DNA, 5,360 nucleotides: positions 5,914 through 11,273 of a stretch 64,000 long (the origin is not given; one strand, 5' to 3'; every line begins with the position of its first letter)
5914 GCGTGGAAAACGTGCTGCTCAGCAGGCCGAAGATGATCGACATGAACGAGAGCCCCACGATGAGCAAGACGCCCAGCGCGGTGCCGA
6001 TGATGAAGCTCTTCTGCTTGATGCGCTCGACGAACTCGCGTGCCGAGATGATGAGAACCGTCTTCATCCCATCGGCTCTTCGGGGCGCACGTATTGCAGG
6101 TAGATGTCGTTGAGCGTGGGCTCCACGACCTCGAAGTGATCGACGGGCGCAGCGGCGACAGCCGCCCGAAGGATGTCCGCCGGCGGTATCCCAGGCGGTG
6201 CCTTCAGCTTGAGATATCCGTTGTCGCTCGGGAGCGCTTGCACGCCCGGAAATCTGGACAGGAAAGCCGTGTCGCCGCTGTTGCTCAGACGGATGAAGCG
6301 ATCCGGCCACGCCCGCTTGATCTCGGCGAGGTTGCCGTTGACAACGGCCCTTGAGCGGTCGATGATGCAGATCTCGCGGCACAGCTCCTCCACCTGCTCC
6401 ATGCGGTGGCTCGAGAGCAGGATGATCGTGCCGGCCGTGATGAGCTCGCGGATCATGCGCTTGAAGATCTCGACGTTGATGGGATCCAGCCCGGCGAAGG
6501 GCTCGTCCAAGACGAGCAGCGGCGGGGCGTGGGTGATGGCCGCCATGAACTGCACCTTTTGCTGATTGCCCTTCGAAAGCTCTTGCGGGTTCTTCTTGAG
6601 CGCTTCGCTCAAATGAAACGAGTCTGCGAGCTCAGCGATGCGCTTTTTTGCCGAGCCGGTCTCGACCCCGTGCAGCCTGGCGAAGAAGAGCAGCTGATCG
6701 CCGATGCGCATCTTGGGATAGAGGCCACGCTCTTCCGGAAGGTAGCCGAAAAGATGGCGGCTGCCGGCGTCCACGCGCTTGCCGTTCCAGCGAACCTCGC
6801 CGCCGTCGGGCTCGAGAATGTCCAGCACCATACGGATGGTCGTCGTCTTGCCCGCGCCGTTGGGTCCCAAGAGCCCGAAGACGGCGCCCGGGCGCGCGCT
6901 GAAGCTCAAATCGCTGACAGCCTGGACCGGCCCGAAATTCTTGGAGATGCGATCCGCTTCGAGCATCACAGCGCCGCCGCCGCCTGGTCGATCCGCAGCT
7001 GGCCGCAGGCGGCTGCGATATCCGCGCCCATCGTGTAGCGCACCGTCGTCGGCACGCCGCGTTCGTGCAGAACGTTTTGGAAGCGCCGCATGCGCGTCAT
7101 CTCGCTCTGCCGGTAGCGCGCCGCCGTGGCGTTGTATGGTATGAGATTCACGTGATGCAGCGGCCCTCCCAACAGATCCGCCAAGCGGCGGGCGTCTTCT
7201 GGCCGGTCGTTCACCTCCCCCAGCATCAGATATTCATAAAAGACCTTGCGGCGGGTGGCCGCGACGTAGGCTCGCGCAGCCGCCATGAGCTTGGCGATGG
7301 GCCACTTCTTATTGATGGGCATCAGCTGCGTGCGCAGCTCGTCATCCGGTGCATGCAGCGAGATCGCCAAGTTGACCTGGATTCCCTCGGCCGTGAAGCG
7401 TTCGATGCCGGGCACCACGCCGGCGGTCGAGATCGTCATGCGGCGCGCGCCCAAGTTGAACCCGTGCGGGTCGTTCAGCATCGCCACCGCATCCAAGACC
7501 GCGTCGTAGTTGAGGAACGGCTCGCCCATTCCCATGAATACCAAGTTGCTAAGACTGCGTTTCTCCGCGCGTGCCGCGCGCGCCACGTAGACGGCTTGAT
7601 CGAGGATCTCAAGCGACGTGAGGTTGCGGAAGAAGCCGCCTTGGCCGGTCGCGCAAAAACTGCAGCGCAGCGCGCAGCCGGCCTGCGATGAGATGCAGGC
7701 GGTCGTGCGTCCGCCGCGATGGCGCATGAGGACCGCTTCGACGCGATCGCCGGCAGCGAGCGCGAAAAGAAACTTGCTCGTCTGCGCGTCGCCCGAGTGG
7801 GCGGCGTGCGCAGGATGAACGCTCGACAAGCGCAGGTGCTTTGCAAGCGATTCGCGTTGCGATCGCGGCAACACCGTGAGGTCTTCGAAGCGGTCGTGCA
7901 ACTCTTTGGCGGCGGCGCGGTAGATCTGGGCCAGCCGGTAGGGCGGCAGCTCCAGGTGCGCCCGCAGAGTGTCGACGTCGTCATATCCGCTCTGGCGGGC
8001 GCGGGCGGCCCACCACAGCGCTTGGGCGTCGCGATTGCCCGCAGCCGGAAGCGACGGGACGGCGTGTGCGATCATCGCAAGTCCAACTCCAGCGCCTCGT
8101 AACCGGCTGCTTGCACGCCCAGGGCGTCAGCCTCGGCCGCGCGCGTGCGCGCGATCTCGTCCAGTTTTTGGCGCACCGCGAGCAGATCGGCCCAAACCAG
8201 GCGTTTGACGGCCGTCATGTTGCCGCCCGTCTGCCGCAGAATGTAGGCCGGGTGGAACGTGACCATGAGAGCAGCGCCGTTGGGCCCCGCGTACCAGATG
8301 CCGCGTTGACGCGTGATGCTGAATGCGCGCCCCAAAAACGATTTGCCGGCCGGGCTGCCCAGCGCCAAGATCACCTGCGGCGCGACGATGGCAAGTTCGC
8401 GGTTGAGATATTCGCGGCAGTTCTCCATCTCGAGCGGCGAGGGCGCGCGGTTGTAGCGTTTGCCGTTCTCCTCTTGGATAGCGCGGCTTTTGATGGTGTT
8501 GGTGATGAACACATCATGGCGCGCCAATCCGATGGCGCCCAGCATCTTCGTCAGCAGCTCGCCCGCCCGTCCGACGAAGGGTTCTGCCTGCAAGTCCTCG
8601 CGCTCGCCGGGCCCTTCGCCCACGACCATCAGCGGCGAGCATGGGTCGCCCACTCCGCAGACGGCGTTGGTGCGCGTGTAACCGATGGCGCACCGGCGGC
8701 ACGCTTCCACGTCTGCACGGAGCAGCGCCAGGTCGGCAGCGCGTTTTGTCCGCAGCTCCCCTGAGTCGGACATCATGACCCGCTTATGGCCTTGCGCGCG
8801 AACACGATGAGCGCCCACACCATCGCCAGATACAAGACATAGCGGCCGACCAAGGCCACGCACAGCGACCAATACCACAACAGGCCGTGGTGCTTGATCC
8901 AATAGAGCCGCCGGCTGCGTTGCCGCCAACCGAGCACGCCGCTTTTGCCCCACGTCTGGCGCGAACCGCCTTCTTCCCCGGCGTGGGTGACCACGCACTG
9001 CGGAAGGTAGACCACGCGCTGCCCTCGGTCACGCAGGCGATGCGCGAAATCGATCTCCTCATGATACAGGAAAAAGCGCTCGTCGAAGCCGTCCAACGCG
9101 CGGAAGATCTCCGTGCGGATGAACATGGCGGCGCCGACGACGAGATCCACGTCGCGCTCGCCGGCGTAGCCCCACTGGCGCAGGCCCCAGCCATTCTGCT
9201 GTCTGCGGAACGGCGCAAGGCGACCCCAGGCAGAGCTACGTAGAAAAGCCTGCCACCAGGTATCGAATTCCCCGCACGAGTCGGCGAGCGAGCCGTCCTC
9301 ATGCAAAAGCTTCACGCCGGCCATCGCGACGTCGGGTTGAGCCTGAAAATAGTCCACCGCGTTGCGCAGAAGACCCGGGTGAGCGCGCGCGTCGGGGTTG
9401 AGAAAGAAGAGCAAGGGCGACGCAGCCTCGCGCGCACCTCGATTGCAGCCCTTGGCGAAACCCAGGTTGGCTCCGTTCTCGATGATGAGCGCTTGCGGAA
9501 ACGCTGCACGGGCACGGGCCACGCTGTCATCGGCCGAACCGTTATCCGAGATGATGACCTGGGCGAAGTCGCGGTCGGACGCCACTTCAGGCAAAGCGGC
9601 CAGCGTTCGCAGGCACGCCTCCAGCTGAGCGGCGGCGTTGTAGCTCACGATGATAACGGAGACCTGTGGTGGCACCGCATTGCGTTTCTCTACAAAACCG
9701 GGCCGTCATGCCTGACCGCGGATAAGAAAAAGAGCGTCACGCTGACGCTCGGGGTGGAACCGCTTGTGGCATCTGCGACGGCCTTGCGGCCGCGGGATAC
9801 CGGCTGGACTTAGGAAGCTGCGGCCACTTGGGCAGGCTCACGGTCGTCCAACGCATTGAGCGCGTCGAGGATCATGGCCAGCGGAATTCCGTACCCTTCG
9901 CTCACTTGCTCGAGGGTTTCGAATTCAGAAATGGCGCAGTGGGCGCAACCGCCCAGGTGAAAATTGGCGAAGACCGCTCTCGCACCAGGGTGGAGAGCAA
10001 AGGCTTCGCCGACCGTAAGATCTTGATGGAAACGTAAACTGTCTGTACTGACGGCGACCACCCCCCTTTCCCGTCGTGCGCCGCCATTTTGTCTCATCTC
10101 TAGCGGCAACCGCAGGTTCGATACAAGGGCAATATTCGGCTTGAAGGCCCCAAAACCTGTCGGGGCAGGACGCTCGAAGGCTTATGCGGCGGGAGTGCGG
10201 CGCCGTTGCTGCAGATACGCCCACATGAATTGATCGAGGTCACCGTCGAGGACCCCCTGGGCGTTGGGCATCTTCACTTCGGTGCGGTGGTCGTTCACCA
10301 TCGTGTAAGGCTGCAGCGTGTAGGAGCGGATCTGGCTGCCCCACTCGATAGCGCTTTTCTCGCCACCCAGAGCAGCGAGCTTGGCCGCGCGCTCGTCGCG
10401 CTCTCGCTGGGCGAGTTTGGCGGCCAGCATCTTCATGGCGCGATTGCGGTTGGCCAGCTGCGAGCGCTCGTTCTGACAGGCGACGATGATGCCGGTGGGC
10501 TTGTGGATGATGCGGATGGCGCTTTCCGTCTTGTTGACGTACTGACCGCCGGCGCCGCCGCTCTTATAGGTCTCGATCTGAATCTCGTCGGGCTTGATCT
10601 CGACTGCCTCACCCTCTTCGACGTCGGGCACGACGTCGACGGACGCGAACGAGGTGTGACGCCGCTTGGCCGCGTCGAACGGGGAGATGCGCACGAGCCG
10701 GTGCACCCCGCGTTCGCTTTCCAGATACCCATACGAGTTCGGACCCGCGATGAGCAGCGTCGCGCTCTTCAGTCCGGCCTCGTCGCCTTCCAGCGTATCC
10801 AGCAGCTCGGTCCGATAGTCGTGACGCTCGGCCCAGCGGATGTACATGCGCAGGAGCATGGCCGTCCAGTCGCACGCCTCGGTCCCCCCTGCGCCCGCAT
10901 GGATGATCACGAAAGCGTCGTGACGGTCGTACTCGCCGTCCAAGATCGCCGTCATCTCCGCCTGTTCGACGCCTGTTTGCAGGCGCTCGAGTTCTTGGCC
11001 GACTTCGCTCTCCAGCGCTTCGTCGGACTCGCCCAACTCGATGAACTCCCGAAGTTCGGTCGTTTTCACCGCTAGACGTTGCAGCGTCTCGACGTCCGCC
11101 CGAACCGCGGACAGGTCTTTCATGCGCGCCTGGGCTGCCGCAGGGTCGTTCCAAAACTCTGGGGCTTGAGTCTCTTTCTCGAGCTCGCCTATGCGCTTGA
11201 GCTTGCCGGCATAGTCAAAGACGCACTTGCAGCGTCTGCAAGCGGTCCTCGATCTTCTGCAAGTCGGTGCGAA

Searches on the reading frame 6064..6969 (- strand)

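Call 13: search_protein_families(library=pfam, proteins=[window:6064-6969:-], max_evalue=0.00001)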
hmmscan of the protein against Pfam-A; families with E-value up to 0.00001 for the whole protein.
window:6064-6969:- (301 aa): 3 families
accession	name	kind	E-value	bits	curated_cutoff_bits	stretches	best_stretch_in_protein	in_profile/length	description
PF00005.33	ABC_tran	-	2.3e-26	93.5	25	1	19-159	2-137/137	ABC transporter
PF13732.12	DrrA1-3_C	-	3.3e-12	47.4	27.4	1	212-294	1-81/81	ATP-binding protein DrrA1-3-like, C-terminal domain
PF13304.12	AAA_21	-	1.2e-10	42.4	27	1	121-188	228-298/304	AAA domain, putative AbiEii toxin, Type IV TA system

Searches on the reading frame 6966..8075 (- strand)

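Call 13: search_protein_families(library=pfam, proteins=[window:6966-8075:-], max_evalue=0.00001)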
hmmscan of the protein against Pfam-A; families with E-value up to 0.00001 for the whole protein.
window:6966-8075:- (369 aa): 1 family
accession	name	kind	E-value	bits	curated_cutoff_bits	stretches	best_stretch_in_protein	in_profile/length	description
PF04055.27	Radical_SAM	-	6.1e-18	66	29.5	1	129-298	2-165/166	Radical SAM superfamily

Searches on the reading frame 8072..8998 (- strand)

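Call 13: search_protein_families(library=pfam, proteins=[window:8072-8998:-], max_evalue=0.00001)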
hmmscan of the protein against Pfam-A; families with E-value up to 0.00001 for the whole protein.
window:8072-8998:- (308 aa): 1 family
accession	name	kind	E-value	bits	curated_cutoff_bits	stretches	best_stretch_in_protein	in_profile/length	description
PF03167.25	UDG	-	4.2e-32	111.6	24.3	1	115-272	2-140/141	Uracil DNA glycosylase superfamily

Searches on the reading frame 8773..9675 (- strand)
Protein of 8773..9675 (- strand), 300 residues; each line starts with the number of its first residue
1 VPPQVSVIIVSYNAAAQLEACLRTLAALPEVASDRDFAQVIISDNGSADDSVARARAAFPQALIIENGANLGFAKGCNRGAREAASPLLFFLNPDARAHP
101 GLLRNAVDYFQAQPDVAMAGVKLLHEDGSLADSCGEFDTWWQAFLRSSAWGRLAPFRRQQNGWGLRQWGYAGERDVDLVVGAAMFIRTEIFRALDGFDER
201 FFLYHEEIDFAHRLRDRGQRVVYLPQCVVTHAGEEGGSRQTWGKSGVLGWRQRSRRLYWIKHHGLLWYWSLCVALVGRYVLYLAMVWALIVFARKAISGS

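Call 67: search_protein_families(library=pfam, proteins=[window:8773-9675:-], max_evalue=0.0001)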
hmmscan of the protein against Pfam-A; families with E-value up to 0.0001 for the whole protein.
window:8773-9675:- (300 aa): 3 families
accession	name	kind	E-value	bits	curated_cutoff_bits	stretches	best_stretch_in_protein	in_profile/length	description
PF00535.33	Glycos_transf_2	-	4.7e-19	69.4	23.3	1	6-120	1-114/168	Glycosyl transferase family 2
PF13641.12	Glyco_tranf_2_3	-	3.1e-16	60.5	27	1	3-232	1-212/230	Glycosyltransferase like family 2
PF13632.12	Glyco_trans_2_3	-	4.3e-07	30.4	27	1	94-285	7-173/198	Glycosyl transferase family group 2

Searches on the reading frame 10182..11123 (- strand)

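Call 13: search_protein_families(library=pfam, proteins=[window:10182-11123:-], max_evalue=0.00001)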
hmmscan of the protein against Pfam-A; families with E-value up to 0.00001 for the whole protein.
window:10182-11123:- (313 aa): 2 families
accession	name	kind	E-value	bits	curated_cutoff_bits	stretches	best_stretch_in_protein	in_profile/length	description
PF03462.23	PCRF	-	1.2e-47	162.7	24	1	2-162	29-194/194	PCRF domain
PF00472.26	RF-1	-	1.1e-38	132.2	35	1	174-280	5-116/116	RF-1 domain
